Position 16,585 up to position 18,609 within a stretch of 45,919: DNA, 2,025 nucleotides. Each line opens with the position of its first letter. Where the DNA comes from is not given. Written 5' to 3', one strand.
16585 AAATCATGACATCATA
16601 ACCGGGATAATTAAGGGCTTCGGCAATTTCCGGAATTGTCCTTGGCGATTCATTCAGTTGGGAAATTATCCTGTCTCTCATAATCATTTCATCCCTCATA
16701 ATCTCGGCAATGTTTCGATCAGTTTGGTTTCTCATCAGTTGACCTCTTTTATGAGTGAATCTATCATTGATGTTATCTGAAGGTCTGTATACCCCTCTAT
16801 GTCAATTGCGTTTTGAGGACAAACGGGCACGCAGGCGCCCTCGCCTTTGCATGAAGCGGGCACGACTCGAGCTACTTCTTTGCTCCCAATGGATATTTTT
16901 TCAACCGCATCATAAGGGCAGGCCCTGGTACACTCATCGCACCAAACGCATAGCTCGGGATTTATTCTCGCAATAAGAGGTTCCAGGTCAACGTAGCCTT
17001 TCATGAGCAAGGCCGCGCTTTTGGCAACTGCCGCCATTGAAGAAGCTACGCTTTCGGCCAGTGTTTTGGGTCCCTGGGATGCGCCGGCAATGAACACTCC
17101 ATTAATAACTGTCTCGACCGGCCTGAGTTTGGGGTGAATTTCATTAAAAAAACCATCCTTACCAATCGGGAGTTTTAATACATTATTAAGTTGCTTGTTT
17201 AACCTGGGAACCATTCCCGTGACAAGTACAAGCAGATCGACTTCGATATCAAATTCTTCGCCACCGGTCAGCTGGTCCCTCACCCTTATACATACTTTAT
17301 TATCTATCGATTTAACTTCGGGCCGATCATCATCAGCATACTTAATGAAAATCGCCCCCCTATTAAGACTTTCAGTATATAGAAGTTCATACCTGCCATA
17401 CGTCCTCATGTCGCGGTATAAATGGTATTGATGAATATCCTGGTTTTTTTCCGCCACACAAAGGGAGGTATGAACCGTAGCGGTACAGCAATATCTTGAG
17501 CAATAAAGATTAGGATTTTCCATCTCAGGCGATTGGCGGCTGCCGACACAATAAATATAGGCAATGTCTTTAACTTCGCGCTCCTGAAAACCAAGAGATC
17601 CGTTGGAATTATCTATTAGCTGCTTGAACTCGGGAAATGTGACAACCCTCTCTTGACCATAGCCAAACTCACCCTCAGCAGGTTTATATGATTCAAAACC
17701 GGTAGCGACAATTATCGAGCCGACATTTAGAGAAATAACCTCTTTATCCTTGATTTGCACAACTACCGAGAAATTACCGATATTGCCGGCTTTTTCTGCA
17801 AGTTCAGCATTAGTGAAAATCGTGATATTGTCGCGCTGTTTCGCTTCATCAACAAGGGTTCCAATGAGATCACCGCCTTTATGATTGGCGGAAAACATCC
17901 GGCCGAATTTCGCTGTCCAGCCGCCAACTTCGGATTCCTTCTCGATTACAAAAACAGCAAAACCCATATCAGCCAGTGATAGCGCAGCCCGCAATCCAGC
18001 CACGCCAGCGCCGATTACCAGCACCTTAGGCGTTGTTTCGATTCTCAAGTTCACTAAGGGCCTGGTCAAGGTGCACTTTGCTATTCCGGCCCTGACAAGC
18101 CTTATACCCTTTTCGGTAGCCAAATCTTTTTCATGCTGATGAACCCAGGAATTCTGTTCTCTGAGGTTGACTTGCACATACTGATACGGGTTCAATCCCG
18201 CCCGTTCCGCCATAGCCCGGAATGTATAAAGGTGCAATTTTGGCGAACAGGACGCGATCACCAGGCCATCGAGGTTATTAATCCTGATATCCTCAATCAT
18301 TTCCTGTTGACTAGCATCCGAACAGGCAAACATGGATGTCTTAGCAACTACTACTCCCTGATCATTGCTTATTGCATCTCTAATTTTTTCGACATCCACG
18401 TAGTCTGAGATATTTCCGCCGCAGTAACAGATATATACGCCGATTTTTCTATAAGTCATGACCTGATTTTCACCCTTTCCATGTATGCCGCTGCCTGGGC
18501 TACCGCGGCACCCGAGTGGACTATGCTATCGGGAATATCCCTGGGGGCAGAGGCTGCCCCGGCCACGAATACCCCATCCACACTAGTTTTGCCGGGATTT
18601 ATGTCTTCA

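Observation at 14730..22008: Non-canonical Hdr-type operon bracketed by sulfur-carrier genes (TusA, MvhD, HdrA::GltD, HdrA, 79-aa ORF, HdrC, HdrB, DsrE)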

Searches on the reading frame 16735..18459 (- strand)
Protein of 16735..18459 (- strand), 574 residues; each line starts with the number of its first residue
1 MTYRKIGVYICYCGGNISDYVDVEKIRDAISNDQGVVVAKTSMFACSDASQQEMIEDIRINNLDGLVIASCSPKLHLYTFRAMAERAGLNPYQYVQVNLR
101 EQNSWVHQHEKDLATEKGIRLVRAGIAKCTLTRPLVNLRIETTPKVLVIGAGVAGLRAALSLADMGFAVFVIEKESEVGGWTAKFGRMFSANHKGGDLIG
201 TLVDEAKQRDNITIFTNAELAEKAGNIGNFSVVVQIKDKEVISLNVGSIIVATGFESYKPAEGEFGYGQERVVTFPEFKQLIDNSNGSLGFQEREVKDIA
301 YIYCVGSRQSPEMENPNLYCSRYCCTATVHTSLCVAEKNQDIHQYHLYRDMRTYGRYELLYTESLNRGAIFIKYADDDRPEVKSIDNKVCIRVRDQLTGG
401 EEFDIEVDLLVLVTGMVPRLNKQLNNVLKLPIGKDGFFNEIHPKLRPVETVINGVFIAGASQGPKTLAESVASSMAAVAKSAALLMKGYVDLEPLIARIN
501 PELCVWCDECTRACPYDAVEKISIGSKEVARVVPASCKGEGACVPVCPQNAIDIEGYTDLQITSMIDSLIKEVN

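Call 3: search_protein_families(library=pfam, proteins=[window:16735-18459:-], max_evalue=0.01)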
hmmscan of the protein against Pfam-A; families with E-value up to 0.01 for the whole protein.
window:16735-18459:- (574 aa): 23 families
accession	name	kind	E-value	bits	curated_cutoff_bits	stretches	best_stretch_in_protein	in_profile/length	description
PF07992.20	Pyr_redox_2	-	9.2e-12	45.4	26.1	1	145-264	2-119/291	Pyridine nucleotide-disulphide oxidoreductase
PF14697.11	Fer4_21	-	2e-09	37.9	35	1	497-553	1-58/59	4Fe-4S dicluster domain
PF03486.20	HI0933_like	-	3.1e-08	33.8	50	1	145-179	2-36/244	HI0933-like protein Rossmann domain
PF00890.30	FAD_binding_2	-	6.1e-08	32.7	20.4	1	146-183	2-39/414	FAD binding domain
PF01266.30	DAO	-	1.5e-07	31.8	27.9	1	145-194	1-52/353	FAD dependent oxidoreductase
PF13237.11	Fer4_10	-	2.7e-07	30.9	25.5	1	498-548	3-53/53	4Fe-4S dicluster domain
PF12831.13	FAD_oxidored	-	3.2e-07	30.4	27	1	146-209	2-67/416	FAD dependent oxidoreductase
PF13450.12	NAD_binding_8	-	8e-07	29.7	21.9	1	148-184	1-37/68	NAD(P)-binding Rossmann-like domain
PF00037.32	Fer4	-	9.8e-07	28.8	21.1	1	498-519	2-23/24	4Fe-4S binding domain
PF01134.28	GIDA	-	2.6e-06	27.2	22.1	1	145-212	1-62/391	Glucose inhibited division protein A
PF12838.12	Fer4_7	-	1.3e-05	26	27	2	504-551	2-52/52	4Fe-4S dicluster domain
PF12837.12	Fer4_6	-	2.4e-05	24.5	25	1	496-518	1-23/24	4Fe-4S binding domain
PF01946.23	Thi4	-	3.9e-05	23.4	26.2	1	145-191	19-66/235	Thi4 family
PF01262.27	AlaDh_PNT_C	-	0.0001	22.2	23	1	144-179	29-64/214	Alanine dehydrogenase/PNT, C-terminal domain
PF25160.1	LdpA_Fe-S-bd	-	0.00022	21.4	27.6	1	510-557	9-48/49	LdpA Fe-S cluster-binding domain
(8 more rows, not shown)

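Call 4: search_protein_families(library=ncbifam, proteins=[window:16735-18459:-], max_evalue=0.01)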
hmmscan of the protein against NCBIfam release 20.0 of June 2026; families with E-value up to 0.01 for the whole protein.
window:16735-18459:- (574 aa): 149 families (the best 25 are shown)
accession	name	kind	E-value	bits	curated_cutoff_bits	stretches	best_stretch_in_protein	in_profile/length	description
NF040770.1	hetero_SS_HdrA2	exception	5.5e-144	481.1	1100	2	238-571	310-642/777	CoB-CoM heterodisulfide reductase HdrA2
NF041778.1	hetero_SS_HdrA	equivalog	3.3e-110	369.1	1400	2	238-572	320-653/771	ferredoxin:CoB-CoM heterodisulfide reductase subunit HdrA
NF041891.1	hdrA_Methbact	equivalog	5.9e-110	368.7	1300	2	237-572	306-638/762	ferredoxin:CoB-CoM heterodisulfide reductase subunit HdrA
NF009410.0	PRK12771.1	subfamily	2.4e-15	56.1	516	2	140-181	135-176/566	NAD(P)-binding protein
TIGR01944.1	rnfB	subfamily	3.8e-10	39.6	68.7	1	468-558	81-166/190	RnfABCDGE type electron transport complex subunit B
NF009409.0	PRK12770.1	subfamily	6.2e-09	35.4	343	1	142-182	17-57/360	putative glutamate synthase subunit beta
NF005415.0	PRK06991.1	equivalog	1.4e-08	34.8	281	1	491-558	74-138/284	electron transport complex subunit RsxB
NF005560.0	PRK07233.1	equivalog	2.2e-08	33.4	252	1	145-185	2-42/435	hypothetical protein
NF003475.0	PRK05113.1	equivalog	2.8e-08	33.8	203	1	449-555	62-163/190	electron transport complex subunit RsxB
NF003585.0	PRK05249.1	equivalog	3.5e-08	32.5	465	1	146-188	9-51/464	Si-specific NAD(P)(+) transhydrogenase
NF004789.0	PRK06134.1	subfamily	3.9e-08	32.3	747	1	140-187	9-56/581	FAD-dependent oxidoreductase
TIGR03315.1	Se_ygfK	equivalog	1e-07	29.8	835.3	2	142-181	536-575/1012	putative selenate reductase subunit YgfK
TIGR01372.1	soxA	subfamily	1.4e-07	29.7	1164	1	134-216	159-240/996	sarcosine oxidase subunit alpha family protein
NF045637.1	carotdesatCrtDProt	equivalog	1.6e-07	30.2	580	1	146-181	1-36/485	1-hydroxycarotenoid 3,4-desaturase CrtD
NF009451.0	PRK12809.1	equivalog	3.7e-07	28.8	1154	1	499-555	82-137/639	formate-dependent uric acid utilization protein YgfT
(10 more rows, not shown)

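Call 20: search_solved_structures(query=window:16735-18459:-, max_evalue=0.00001)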
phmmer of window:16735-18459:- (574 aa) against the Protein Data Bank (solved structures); distinct sequences matched with E-value up to 0.00001: 6.
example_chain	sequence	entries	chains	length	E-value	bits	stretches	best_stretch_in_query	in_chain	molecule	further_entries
5odc_A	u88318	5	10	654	3.5e-111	375.6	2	238-572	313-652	Heterodisulfide reductase, subunit A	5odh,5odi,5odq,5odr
8rvu_a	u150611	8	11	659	3.3e-107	362.5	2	237-572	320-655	H(2):CoB-CoM heterodisulfide,ferredoxin reductase subunit A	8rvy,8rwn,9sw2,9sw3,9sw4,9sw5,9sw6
8rvv_A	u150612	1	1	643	1.1e-106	360.8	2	236-569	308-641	H(2):CoB-CoM heterodisulfide,ferredoxin reductase subunit A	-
9sfi_A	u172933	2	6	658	2.4e-97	329.9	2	240-571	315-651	CoB--CoM heterodisulfide reductase iron-sulfur subunit A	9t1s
7bkb_A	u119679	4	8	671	7.1e-92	311.9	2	235-569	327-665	CoB--CoM heterodisulfide reductase iron-sulfur subunit A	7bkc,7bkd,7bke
6tjr_A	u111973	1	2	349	1.1e-32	116.5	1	146-481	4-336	Fumarate reductase/succinate dehydrogenase flavoprotein domain protein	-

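Call 55: search_solved_structures(query=window:16735-18459:-, max_evalue=1e-90, show_alignments=1)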
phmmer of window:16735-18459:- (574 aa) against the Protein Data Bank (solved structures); distinct sequences matched with E-value up to 1e-90: 5.
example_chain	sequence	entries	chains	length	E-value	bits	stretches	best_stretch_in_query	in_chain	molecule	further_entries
5odc_A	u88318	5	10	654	3.5e-111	375.6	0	238-572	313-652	Heterodisulfide reductase, subunit A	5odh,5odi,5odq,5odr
8rvu_a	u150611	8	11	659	3.3e-107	362.5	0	237-572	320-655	H(2):CoB-CoM heterodisulfide,ferredoxin reductase subunit A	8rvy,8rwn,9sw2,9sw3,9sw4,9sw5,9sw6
8rvv_A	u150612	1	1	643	1.1e-106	360.8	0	236-569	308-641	H(2):CoB-CoM heterodisulfide,ferredoxin reductase subunit A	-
9sfi_A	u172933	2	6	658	2.4e-97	329.9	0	240-571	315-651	CoB--CoM heterodisulfide reductase iron-sulfur subunit A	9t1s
7bkb_A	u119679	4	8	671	7.1e-92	311.9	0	235-569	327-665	CoB--CoM heterodisulfide reductase iron-sulfur subunit A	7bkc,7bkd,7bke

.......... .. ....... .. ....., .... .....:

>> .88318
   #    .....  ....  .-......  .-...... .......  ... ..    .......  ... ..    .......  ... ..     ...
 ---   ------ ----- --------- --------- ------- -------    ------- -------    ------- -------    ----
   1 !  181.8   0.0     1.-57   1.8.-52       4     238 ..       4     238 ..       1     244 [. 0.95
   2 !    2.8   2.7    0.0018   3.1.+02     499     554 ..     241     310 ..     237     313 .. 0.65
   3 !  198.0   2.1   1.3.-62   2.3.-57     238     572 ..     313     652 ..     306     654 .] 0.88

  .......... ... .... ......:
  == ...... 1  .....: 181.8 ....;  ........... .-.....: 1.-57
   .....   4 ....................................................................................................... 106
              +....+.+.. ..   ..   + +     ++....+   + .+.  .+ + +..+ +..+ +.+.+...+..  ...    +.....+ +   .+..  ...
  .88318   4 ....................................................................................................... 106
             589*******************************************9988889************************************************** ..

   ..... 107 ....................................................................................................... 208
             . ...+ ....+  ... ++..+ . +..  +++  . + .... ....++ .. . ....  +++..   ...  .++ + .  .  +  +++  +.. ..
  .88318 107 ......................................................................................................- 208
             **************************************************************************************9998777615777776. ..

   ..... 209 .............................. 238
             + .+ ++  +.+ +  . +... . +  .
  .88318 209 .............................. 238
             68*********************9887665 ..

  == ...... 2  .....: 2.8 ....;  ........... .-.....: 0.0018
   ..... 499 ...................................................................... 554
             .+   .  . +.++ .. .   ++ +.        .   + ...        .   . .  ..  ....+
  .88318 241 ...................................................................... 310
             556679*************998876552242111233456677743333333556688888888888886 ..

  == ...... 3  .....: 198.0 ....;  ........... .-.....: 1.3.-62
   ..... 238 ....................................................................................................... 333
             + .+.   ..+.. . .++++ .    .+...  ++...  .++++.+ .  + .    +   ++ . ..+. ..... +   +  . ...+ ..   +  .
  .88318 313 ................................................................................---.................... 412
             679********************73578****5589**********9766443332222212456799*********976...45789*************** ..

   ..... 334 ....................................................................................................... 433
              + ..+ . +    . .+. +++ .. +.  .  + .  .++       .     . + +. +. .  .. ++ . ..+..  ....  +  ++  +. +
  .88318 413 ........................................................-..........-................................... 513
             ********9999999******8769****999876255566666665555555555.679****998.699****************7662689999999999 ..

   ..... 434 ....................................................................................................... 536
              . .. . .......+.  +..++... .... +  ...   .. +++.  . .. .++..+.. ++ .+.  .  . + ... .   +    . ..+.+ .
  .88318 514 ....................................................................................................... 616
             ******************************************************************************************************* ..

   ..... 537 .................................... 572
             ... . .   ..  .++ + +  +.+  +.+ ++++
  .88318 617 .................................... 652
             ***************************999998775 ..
